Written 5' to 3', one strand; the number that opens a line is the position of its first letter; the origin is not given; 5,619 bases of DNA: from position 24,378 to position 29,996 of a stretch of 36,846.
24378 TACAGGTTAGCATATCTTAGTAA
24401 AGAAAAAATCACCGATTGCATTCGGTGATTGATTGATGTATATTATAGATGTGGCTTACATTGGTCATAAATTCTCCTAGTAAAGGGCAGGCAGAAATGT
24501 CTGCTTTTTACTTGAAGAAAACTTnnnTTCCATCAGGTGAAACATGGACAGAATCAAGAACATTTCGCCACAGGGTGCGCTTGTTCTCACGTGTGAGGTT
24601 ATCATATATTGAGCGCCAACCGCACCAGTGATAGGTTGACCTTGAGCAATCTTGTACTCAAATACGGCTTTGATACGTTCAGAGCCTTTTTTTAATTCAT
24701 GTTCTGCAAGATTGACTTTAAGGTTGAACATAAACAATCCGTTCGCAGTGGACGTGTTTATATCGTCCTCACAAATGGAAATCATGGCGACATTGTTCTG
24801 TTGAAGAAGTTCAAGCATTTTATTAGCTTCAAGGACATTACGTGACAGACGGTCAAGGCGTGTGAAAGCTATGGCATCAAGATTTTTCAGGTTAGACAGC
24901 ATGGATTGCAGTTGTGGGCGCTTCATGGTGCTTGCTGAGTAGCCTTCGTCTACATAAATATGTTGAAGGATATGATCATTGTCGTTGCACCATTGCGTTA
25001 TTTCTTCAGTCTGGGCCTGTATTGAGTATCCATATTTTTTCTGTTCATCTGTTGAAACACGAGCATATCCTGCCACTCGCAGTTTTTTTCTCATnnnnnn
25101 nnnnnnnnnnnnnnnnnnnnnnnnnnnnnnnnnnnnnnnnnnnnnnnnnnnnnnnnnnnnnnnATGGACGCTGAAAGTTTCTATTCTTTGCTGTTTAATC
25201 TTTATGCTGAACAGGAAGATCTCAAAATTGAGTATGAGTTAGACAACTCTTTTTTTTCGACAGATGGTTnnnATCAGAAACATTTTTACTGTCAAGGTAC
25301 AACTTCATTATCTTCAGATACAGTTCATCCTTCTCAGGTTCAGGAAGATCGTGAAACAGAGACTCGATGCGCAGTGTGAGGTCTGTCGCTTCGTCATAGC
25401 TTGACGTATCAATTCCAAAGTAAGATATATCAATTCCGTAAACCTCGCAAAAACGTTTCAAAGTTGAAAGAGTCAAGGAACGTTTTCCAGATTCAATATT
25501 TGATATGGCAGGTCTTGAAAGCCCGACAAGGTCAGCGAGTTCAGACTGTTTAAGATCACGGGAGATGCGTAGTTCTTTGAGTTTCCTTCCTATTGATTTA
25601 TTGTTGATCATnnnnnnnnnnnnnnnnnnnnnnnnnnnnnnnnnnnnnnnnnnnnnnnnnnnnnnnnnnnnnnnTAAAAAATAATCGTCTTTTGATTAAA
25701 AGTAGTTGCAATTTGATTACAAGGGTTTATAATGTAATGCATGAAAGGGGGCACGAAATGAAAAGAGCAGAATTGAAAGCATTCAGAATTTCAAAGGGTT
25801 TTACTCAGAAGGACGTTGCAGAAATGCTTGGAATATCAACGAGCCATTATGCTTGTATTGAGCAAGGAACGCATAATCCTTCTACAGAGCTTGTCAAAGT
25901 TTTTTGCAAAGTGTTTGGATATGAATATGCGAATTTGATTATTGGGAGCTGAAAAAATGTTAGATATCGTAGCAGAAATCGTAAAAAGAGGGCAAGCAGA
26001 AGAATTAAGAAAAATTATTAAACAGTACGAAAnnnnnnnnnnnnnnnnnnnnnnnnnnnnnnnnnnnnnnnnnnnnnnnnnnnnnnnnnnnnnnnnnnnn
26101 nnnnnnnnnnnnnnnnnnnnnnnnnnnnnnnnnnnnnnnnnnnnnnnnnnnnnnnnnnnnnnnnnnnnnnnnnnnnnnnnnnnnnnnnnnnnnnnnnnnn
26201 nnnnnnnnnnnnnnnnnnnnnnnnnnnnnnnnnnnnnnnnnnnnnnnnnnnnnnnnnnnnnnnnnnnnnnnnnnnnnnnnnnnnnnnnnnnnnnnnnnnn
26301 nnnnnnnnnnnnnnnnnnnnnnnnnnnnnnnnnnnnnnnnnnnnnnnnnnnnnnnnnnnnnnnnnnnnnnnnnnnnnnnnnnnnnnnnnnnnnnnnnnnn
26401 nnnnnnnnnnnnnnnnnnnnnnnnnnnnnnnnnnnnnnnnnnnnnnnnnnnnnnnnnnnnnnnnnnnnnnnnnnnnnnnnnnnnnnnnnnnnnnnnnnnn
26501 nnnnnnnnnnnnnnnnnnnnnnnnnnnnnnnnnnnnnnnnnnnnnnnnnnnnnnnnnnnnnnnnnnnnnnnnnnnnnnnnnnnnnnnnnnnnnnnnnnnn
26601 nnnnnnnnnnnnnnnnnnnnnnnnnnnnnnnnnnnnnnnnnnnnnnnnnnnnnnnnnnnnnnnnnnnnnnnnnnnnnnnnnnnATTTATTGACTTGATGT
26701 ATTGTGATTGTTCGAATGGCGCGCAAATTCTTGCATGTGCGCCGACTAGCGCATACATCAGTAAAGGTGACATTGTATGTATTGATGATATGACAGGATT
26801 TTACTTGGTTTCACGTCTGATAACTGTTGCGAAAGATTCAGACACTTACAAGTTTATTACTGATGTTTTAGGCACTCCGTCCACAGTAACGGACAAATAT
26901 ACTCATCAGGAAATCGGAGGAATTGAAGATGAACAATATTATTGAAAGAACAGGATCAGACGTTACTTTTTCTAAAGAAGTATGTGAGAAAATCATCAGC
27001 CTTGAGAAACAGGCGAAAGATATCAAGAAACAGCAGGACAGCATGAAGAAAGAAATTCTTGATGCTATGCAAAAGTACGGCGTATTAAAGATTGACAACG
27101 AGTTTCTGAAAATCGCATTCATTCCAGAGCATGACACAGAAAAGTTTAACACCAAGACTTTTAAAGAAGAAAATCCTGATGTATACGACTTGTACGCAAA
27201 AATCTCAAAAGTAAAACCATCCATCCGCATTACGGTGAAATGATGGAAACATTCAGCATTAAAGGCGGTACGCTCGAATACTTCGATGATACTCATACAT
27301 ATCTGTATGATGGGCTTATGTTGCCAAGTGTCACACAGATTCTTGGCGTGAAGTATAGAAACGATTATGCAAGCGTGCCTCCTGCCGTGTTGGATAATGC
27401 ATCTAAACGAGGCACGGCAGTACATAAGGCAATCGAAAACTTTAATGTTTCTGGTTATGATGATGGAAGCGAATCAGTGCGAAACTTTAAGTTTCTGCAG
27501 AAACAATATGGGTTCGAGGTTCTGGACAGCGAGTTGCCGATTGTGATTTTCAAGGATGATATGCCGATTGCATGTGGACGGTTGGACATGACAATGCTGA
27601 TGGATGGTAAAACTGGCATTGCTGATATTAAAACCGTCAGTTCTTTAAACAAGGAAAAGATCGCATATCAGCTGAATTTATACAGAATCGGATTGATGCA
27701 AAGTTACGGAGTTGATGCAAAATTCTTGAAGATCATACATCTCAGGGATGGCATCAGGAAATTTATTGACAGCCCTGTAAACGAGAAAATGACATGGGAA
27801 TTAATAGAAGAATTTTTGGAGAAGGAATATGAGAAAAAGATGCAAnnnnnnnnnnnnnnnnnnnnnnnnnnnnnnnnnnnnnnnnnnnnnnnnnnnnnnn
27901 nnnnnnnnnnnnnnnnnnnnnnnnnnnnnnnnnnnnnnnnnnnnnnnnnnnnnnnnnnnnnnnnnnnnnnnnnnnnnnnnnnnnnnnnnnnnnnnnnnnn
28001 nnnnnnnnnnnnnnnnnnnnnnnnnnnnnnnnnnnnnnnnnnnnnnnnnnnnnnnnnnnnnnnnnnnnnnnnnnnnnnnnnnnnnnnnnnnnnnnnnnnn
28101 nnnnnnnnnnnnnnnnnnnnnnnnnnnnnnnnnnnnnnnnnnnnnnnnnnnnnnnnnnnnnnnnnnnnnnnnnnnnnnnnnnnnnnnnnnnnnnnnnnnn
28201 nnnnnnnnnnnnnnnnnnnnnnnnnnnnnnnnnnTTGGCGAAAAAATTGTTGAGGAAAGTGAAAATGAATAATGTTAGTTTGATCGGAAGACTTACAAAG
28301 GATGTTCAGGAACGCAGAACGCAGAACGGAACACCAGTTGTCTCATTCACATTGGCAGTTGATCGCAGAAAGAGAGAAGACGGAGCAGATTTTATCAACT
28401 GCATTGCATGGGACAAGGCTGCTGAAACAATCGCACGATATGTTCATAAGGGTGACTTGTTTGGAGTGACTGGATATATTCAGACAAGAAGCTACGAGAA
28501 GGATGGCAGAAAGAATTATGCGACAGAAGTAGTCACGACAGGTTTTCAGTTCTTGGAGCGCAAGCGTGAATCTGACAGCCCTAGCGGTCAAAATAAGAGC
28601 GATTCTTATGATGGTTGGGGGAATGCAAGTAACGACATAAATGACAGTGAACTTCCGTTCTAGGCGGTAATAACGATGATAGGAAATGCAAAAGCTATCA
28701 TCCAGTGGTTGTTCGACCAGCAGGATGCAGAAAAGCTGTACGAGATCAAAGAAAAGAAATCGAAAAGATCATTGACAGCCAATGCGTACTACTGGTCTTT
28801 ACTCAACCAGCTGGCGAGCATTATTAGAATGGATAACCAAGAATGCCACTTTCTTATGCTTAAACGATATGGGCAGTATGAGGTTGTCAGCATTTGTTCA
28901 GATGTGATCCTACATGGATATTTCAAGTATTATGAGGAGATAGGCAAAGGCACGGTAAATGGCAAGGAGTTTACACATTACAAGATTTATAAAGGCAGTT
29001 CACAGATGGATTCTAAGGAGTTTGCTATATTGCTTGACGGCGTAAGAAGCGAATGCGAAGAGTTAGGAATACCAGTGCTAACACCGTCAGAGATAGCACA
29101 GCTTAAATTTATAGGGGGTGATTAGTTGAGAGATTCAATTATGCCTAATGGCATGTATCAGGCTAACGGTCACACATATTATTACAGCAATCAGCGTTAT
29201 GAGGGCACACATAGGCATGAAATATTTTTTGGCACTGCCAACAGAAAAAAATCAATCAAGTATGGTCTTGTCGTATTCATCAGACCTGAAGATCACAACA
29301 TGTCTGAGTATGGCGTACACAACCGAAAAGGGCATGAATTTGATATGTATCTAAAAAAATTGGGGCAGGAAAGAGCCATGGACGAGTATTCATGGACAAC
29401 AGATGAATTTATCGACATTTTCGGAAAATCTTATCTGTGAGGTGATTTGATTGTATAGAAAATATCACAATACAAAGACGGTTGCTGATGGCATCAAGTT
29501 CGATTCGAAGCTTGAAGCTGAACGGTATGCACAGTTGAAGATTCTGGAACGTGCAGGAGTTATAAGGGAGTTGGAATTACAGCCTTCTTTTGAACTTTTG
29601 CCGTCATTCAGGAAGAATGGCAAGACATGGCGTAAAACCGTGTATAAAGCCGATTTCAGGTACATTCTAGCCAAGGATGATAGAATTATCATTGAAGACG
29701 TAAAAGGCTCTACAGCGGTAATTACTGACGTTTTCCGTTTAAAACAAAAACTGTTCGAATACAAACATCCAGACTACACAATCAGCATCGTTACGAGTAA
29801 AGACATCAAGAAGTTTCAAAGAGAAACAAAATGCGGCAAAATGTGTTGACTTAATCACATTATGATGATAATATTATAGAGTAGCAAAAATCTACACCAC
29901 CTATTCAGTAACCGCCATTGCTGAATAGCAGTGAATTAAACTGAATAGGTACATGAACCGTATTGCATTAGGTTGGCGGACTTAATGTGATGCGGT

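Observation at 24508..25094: Integrase reduced to a serine-recombinase catalytic domain, with a possible out-of-frame C-terminal remnant indicating an internal deletion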

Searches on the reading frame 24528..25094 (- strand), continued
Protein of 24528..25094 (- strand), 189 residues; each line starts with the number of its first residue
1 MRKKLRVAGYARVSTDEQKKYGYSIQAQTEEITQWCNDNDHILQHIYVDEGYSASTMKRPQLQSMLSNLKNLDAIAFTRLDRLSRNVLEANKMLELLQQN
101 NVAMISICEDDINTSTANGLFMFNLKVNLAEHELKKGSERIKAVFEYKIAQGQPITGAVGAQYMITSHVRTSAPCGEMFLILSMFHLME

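Call 69: find_encoding_contigs(protein=window:24528-25094:-, flank=3000, max_places=5)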
Protein seq(189 aa) (189 aa): 4 contigs read that carry it; 2 places shown.
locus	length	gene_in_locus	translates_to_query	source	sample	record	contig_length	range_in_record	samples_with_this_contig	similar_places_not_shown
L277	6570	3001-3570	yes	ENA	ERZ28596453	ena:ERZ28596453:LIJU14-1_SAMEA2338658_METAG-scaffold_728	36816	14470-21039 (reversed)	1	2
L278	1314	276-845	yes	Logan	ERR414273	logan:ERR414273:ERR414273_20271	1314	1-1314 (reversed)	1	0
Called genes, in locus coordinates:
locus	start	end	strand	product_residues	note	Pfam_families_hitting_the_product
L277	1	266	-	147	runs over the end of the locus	-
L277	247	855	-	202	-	-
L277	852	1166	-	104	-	-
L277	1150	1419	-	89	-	-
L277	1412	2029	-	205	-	PF04404:ERF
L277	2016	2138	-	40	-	-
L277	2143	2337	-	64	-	PF12844:HTH_19, PF13560:HTH_31, PF01381:HTH_3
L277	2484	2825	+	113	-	PF12844:HTH_19, PF13560:HTH_31, PF01381:HTH_3, PF13443:HTH_26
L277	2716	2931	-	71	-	-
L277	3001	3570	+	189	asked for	PF00239:Resolvase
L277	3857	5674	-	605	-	PF05895:DUF859, PF21939:Gp10_C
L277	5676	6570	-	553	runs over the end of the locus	PF06605:Prophage_tail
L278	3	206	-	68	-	?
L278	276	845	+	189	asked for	PF00239:Resolvase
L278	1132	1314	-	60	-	?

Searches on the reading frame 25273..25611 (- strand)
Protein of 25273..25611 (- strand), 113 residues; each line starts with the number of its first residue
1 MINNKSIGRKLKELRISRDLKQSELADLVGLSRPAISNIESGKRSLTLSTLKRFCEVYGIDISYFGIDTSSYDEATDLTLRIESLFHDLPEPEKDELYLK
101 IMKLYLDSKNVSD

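Call 36: search_protein_families(library=pfam, proteins=[window:25273-25611:-], max_evalue=0.01)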
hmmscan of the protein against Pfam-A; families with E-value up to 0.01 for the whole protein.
seq(113 aa): 5 families
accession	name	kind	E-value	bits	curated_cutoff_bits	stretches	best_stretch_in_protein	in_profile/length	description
PF01381.28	HTH_3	-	3.3e-17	62.7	23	1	11-65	1-55/55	Helix-turn-helix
PF13560.12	HTH_31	-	1.5e-13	51.3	27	1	7-61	2-57/64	Helix-turn-helix domain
PF12844.13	HTH_19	-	5.4e-10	39.5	30.2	1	8-64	1-57/64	Helix-turn-helix domain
PF13443.12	HTH_26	-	3.2e-09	37.3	22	1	10-62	1-54/63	Cro/C1-type HTH DNA-binding domain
PF13744.12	HTH_37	-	4.2e-05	23.7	27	1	8-46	20-59/80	Helix-turn-helix domain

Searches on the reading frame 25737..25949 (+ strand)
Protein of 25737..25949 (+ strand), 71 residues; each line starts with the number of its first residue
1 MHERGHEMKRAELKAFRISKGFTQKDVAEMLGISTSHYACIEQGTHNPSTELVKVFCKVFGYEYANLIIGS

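Call 36: search_protein_families(library=pfam, proteins=[window:25737-25949:+], max_evalue=0.01)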
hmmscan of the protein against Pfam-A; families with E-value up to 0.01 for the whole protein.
seq(71 aa): 6 families
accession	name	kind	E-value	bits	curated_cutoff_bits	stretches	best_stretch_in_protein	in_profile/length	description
PF01381.28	HTH_3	-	4.6e-12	46.2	23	1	13-63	1-51/55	Helix-turn-helix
PF13560.12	HTH_31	-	4.7e-10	40.1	27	1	11-61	4-55/64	Helix-turn-helix domain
PF12844.13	HTH_19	-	1.3e-08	35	30.2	1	13-66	4-57/64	Helix-turn-helix domain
PF13413.12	HTH_25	-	0.00068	19.8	24.6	1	13-47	2-36/62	Helix-turn-helix domain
PF13443.12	HTH_26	-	0.00082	20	22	1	13-63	2-53/63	Cro/C1-type HTH DNA-binding domain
PF13384.12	HTH_23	-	0.0035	17.6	24.6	1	15-38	10-34/50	Homeodomain-like domain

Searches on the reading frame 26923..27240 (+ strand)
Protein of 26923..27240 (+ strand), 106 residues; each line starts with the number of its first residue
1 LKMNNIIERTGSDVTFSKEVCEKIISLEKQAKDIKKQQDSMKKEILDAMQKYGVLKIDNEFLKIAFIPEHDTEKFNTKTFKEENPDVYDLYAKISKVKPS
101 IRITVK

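Call 45: search_protein_families(library=phrogs, proteins=[window:26923-27240:+], max_evalue=0.00001)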
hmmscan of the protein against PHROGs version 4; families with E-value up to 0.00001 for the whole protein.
window:26923-27240:+ (106 aa): 3 families
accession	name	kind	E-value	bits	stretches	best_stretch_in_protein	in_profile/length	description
phrog_6244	-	unknown function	1.1e-28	100.8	1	18-106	18-106/107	-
phrog_434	-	DNA, RNA and nucleotide metabolism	2.4e-10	41.1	1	18-105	275-363/372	RecE-like recombination exonuclease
phrog_18903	-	unknown function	1.8e-06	29.1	1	29-104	24-99/101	-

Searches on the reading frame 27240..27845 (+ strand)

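Call 45: search_protein_families(library=phrogs, proteins=[window:27240-27845:+], max_evalue=0.00001)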
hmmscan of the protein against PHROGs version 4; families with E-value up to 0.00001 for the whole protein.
window:27240-27845:+ (202 aa): 3 families
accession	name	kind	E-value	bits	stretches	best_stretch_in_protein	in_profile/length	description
phrog_298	-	DNA, RNA and nucleotide metabolism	6.7e-25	89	1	7-200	44-261/293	exonuclease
phrog_466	-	DNA, RNA and nucleotide metabolism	2.4e-06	28.1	1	53-152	210-318/446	exonuclease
phrog_69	-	DNA, RNA and nucleotide metabolism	5.6e-06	26.6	0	57-186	123-286/501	exonuclease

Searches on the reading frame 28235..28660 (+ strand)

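Call 45: search_protein_families(library=phrogs, proteins=[window:28235-28660:+], max_evalue=0.00001)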
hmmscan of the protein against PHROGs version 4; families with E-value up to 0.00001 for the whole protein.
window:28235-28660:+ (142 aa): 4 families
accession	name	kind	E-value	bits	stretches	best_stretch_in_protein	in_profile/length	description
phrog_44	-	DNA, RNA and nucleotide metabolism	1.8e-48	166.6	1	10-142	86-228/271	single strand DNA binding protein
phrog_26861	-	unknown function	5.7e-09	36.5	1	8-97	131-218/242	-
phrog_27667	-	DNA, RNA and nucleotide metabolism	7e-08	33.6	1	76-114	2-41/61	single strand DNA binding protein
phrog_25370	-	unknown function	8.1e-08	32.8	1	11-44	2-35/48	-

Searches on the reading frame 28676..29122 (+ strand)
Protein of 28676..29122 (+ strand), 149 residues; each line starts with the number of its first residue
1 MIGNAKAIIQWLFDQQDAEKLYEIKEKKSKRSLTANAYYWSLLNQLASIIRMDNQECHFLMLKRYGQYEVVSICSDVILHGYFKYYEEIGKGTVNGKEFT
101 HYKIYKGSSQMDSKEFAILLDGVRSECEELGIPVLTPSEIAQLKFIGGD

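Call 45: search_protein_families(library=phrogs, proteins=[window:28676-29122:+], max_evalue=0.00001)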
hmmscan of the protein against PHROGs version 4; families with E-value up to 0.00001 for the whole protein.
window:28676-29122:+ (149 aa): 1 family
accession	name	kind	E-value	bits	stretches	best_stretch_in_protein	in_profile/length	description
phrog_72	-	DNA, RNA and nucleotide metabolism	3.2e-18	67.4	1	7-143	25-151/161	NinB/ Orf homologous recombination mediator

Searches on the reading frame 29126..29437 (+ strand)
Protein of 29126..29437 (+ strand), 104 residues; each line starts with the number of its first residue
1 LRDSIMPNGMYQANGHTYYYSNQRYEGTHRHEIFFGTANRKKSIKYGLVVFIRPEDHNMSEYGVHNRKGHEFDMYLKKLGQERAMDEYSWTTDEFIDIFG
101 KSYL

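Call 45: search_protein_families(library=phrogs, proteins=[window:29126-29437:+], max_evalue=0.00001)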
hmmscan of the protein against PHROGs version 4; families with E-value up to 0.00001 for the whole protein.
window:29126-29437:+ (104 aa): 1 family
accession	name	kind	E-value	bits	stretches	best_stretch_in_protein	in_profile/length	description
phrog_7566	-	unknown function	6.6e-21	75.4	1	19-104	16-96/96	-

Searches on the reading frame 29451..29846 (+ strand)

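Call 45: search_protein_families(library=phrogs, proteins=[window:29451-29846:+], max_evalue=0.00001)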
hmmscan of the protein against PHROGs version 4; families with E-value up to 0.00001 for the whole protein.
window:29451-29846:+ (132 aa): 3 families
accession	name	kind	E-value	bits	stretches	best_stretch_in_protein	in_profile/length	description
phrog_190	-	DNA, RNA and nucleotide metabolism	5.9e-44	151.7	1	3-128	176-296/338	Holliday junction resolvase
phrog_31719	-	unknown function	2.3e-07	31.7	1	4-69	3-64/65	-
phrog_32087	-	unknown function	7.8e-06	27.1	0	58-106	12-60/67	-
